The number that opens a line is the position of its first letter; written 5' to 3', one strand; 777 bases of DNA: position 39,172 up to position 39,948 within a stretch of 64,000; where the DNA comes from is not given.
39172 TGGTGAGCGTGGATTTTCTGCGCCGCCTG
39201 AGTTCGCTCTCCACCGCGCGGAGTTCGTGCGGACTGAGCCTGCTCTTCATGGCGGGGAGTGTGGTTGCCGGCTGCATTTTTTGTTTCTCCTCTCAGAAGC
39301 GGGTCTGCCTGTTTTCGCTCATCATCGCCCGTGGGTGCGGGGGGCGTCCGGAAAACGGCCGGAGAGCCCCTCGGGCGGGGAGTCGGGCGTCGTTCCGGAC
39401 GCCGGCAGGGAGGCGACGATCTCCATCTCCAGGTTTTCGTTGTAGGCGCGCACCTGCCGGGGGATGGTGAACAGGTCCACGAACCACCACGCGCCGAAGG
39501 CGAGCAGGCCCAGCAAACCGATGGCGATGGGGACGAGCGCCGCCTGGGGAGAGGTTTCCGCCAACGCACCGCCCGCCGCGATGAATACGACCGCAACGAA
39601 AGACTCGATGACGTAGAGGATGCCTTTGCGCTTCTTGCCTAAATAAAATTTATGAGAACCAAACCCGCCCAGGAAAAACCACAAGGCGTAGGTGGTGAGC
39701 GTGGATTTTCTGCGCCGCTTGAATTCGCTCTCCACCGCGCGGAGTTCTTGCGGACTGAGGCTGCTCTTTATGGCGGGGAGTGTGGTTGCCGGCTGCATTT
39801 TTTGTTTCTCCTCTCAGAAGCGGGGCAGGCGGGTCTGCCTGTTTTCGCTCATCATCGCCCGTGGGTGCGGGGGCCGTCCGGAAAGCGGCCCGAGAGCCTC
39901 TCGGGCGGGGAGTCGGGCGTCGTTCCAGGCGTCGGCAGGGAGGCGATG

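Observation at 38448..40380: Four TM2-domain genes in tandem, three on near-identical ~525-bp direct repeats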

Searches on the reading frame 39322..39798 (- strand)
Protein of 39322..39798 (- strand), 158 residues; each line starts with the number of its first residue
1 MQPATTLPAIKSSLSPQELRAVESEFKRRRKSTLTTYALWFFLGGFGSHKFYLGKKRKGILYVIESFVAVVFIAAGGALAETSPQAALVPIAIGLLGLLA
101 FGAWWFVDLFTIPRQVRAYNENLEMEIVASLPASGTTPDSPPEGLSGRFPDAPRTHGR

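Call 4: search_protein_families(library=pfam, proteins=[window:39322-39798:-], max_evalue=0.01)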
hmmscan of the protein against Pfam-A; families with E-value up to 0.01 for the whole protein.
window:39322-39798:- (158 aa): 1 family
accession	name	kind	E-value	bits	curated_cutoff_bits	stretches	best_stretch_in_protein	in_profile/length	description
PF05154.21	TM2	-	1.2e-13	51.5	27.9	1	30-69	2-40/51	TM2 domain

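Call 10: find_encoding_contigs(protein=window:39322-39798:-, flank=10000, max_places=10)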
Protein window:39322-39798:- (158 aa): 2 contigs read that carry it; 1 place shown.
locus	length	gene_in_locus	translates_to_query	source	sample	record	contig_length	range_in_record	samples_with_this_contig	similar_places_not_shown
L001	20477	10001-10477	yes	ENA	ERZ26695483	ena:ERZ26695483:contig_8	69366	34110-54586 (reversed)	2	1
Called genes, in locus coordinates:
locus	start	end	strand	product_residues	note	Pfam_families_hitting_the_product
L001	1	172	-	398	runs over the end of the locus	PF00155:Aminotran_1_2, PF01041:DegT_DnrJ_EryC1 (weak), PF01053:Cys_Met_Meta_PP (faint)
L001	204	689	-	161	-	PF01467:CTP_transf_like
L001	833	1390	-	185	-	PF00994:MoCF_biosynth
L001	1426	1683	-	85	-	-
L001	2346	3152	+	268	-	PF00106:adh_short, PF13561:adh_short_C2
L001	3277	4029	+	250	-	PF01925:TauE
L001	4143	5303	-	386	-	PF04909:Amidohydro_2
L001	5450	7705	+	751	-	PF00384:Molybdopterin, PF01568:Molydop_binding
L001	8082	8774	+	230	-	PF04199:Cyclase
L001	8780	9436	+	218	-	PF03737:RraA-like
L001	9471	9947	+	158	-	PF05154:TM2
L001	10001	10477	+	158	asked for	PF05154:TM2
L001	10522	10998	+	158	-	PF05154:TM2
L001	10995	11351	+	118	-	PF05154:TM2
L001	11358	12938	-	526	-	PF00581:Rhodanese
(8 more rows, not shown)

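Call 11: find_homologous_proteins(query=window:39322-39798:-, max_evalue=0.00001)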
Query window:39322-39798:- (158 aa): 18 proteins with E <= 0.00001 among 484 candidates.
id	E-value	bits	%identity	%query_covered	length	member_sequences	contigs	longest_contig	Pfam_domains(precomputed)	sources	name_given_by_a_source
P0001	9.2e-99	346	100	100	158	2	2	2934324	PF05154.22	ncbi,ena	-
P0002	2.8e-70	253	75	100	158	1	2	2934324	PF05154.22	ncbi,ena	-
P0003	9.4e-35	138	48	87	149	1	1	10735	PF05154.22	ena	-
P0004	1.1e-34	138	48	87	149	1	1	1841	PF05154.22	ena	-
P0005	1.3e-34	137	48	87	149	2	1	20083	PF05154.22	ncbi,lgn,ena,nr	ncbi:MAG: TM2 domain-containing protein [Nitrospinae bacterium]|nr:TM2 domain-containing protein [Ni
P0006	1.0e-31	128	49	84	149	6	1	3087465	PF05154.22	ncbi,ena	-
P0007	8.1e-29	119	45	84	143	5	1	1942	PF05154.22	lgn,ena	-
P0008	1.3e-25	108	43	85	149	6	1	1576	PF05154.22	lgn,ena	-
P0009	4.0e-25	107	45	76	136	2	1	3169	PF05154.22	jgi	-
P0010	6.8e-24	103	46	79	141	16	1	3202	PF05154.22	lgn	-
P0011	7.9e-18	83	39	80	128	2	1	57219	PF05154.22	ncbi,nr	ncbi:MAG: TM2 domain-containing protein [Firmicutes bacterium]|nr:TM2 domain-containing protein [Bac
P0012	8.7e-18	83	42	70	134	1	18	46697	PF05154.22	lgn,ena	-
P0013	9.2e-17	79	50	58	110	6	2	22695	PF05154.22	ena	-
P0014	1.3e-14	73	37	77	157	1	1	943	PF05154.22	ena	-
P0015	9.6e-11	60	44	59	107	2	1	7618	PF05154.22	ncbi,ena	-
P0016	1.8e-9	56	37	65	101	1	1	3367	PF05154.22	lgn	-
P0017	1.9e-8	52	31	75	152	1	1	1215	PF05154.22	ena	-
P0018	2.3e-7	49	37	63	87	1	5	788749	PF05154.22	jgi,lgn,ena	jgi:Predicted membrane protein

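Call 15: find_encoding_contigs(protein=P0015, flank=10000, max_places=6)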
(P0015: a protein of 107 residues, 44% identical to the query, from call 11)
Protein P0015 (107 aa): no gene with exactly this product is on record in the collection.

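Call 16: find_encoding_contigs(protein=P0006, flank=8000, max_places=4)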
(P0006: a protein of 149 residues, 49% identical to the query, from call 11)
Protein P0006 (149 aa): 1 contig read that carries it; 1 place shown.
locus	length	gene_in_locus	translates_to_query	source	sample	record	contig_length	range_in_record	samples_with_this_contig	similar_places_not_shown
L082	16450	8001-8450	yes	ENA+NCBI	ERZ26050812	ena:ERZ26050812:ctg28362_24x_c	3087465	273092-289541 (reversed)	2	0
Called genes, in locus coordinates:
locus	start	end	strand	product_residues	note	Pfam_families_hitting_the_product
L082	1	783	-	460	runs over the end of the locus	PF14532:Sigma54_activ_2 (faint), PF25601:AAA_lid_14, PF02954:HTH_8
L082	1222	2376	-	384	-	PF00108:Thiolase_N, PF02803:Thiolase_C, PF22691:Thiolase_C_1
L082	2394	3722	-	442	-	PF00501:AMP-binding (weak), PF14535:AMP-binding_C_2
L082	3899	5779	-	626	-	PF00929:RNase_T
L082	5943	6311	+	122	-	PF02416:TatA_B_E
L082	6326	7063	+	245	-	PF00902:TatC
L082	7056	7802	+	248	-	PF00215:OMPdecase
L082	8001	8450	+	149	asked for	PF05154:TM2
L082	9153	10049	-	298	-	PF02683:DsbD_TM (weak)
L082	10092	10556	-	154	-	-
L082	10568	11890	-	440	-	PF00709:Adenylsucc_synt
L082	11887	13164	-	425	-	PF13393:tRNA-synt_His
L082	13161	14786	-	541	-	PF00389:2-Hacid_dh, PF02826:2-Hacid_dh_C, PF19304:PGDH_inter, PF01842:ACT, PF22629:ACT_AHAS_ss (weak)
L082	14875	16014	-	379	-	PF00266:Aminotran_5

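Call 25: search_protein_families(library=padloc, proteins=[window:39322-39798:-], max_evalue=0.1)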
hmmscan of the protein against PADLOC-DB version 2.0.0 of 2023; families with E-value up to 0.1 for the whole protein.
window:39322-39798:- (158 aa): 0 families

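Call 26: search_protein_families(library=phrogs, proteins=[window:39322-39798:-], max_evalue=0.01)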
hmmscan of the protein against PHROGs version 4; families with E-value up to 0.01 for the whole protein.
window:39322-39798:- (158 aa): 8 families
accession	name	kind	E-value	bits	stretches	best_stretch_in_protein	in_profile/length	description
phrog_8793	-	unknown function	2.6e-14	54.5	2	31-65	2-36/81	-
phrog_10680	-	unknown function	5.3e-12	47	1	21-73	65-118/144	-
phrog_10292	-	unknown function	1.4e-08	35.8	1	30-111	34-100/136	-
phrog_10772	-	unknown function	1.7e-07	32.4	1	31-64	2-37/82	-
phrog_27357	-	unknown function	1.4e-05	26.4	1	25-66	29-70/112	-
phrog_32725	-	unknown function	1.9e-05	25.7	0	8-73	11-72/106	-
phrog_33436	-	unknown function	0.00034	21.8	1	38-68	9-39/117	-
phrog_22651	-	unknown function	0.0026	19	0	31-64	2-35/111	-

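Call 27: search_protein_families(library=ncbifam, proteins=[window:39322-39798:-], max_evalue=0.001)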
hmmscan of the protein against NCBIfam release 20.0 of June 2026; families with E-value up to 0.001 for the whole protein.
window:39322-39798:- (158 aa): 0 families

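Call 43: predict_structure(alignment_id=A3)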
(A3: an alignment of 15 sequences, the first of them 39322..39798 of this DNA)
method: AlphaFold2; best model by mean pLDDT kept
length: 158 residues; sequences in the alignment: 15
mean_pLDDT: 81.9   pTM: 0.66
mean pLDDT of the five models: 81.9, 80.6, 80.5, 79.4, 79.1
residues with pLDDT >= 90: 86; 70-90: 41; 50-70: 6; < 50: 25
segments of 3 or more residues with pLDDT < 50: 1-3, 136-156
pLDDT, mean of each block of 10 residues (from residue 1): 61 83 90 94 89 90 91 95 93 95 92 93 89 57 46 47
secondary structure, 60 per line:
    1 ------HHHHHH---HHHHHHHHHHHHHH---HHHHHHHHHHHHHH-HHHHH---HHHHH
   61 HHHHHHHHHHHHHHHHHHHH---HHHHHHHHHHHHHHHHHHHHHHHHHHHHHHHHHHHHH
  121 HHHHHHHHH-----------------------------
elements in order: H7-12 H16-29 H33-46 H48-52 H56-80 H84-129

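Call 47: fold_search(model_id=the predicted structure, library=pdb)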
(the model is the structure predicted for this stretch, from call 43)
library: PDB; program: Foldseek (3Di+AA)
matches with E <= 10: 86; with E <= 0.001: 0
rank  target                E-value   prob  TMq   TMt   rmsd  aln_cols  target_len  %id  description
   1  7tvb                  1.1e+00  0.33  0.30  0.11   8.3       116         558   16  Stat5A Core in Complex with AK305 (released 2023-02-15)
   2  9cu8_A                2.3e+00  0.21  0.26  0.35  19.8       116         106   12  Crystal Structure of TNFR2 TNFR2_mb1 Complex (released 2024-12-04)
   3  5c21_A                2.3e+00  0.10  0.24  0.17  13.3       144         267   14  Crystal structure of native HlyD from E. coli (released 2016-02-17)
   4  2pek_D                2.4e+00  0.12  0.20  0.27  16.1        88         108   22  Crystal structure of RbcX point mutant Q29A (released 2007-07-10)
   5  7nsu_D                2.6e+00  0.11  0.28  0.13  13.1       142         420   12  ColicinE9 intact translocation complex (released 2021-08-11)
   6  8zyv_E                2.7e+00  0.21  0.33  0.25  12.3       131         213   14  Bacterial flagellar sodium-driven stator PomA5PomB2 with 100 mM NaCl (released 2025-01-01)
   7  3lf9                  3.2e+00  0.10  0.25  0.30  17.0       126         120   14  Crystal structure of HIV epitope-scaffold 4E10_D0_1IS1A_001_C (released 2010-09-22)
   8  5sv1_J                3.2e+00  0.07  0.19  0.16  11.3       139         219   14  Structure of the ExbB/ExbD complex from E. coli at pH 4.5 (released 2016-09-28)
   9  9bpv_C                3.5e+00  0.09  0.22  0.23  20.7       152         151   17  Structure of the IFN-lambda3/IFN-lambdaR1/IL-10Rbeta receptor complex with an engineered IL-10Rbeta (released 2025-01-29)
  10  9s9j                  3.5e+00  0.04  0.15  0.15  24.2       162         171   11  S. islandicus CdvB (closed) (released 2026-01-28)
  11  2pei_D                3.7e+00  0.13  0.22  0.30  15.2        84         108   15  Crystal structure of selenomethionine-labeled RbcX (released 2007-07-10)
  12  9jc2_B                4.1e+00  0.06  0.20  0.20  17.6       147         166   16  Engineering of ATP synthase Fo (released 2025-07-09)
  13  8vlw_A                4.1e+00  0.06  0.23  0.19  12.8       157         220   20  TolQ-TolR inner membrane protein complex from Acinetobacter baumannii (released 2025-01-15)
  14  2pei_K                4.4e+00  0.09  0.20  0.28  15.2        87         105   18  Crystal structure of selenomethionine-labeled RbcX (released 2007-07-10)
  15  5sv1_C                4.4e+00  0.08  0.25  0.20  12.3       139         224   19  Structure of the ExbB/ExbD complex from E. coli at pH 4.5 (released 2016-09-28)
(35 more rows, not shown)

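Call 60: fold_search(model_id=the predicted structure, library=viral)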
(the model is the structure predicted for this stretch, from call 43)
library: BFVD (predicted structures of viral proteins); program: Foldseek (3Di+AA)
matches with E <= 10: 194; with E <= 0.001: 0
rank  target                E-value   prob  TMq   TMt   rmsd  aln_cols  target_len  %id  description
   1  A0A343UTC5            1.0e-02  1.00  0.44  0.63   7.9       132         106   21  (no name in the UniProt tables at hand)
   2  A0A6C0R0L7            1.5e-02  1.00  0.51  0.84   3.8       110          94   23  Transmembrane domain protein [Alteromonas phage vB_AmeM_PT11-V22]
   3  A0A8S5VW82            6.2e-02  1.00  0.47  0.64   4.0       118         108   18  (no name in the UniProt tables at hand)
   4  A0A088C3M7            6.5e-02  1.00  0.43  0.52  14.2       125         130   22  (no name in the UniProt tables at hand)
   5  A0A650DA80            2.9e-01  0.25  0.23  0.24  22.2       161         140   13  (no name in the UniProt tables at hand)
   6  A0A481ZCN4            4.0e-01  1.00  0.46  0.44   2.4        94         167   19  Transmembrane protein [Pithovirus LCPAC404]
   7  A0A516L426            4.0e-01  0.35  0.27  0.23  16.2       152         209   16  (no name in the UniProt tables at hand)
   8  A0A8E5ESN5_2          4.7e-01  0.21  0.26  0.08  16.0       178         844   14  Protein ORF131 [Anguillid herpesvirus 1]
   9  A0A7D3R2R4            5.0e-01  0.51  0.34  0.22  13.2       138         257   14  SMODS and SLOG-associating 2TM effector domain-containing protein [Fadolivirus FV1/VV64]
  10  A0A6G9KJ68            5.6e-01  0.12  0.19  0.15  15.3       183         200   14  (no name in the UniProt tables at hand)
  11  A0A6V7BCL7            7.3e-01  0.75  0.29  0.40   8.5        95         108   19  (no name in the UniProt tables at hand)
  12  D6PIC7                8.1e-01  0.20  0.27  0.22  17.1       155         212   17  Internal virion protein [uncultured phage MedDCM-OCT-S08-C41]
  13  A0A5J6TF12            9.0e-01  0.35  0.33  0.19  20.8       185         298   13  Helix-turn-helix DNA binding domain protein [Mycobacterium phage MalagasyRose]
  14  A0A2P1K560            9.5e-01  0.11  0.22  0.19  16.8       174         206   14  (no name in the UniProt tables at hand)
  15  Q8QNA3                1.0e+00  0.38  0.34  0.24  10.4       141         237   15  EsV-1-184 [Ectocarpus siliculosus virus 1 (isolate New Zealand/Kaikoura/1988)]
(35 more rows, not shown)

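Call 73: search_solved_structures(query=A3, max_evalue=1)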
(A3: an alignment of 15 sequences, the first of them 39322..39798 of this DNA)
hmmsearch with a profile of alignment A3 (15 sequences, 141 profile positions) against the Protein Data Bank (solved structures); distinct sequences matched with E-value up to 1: 0.
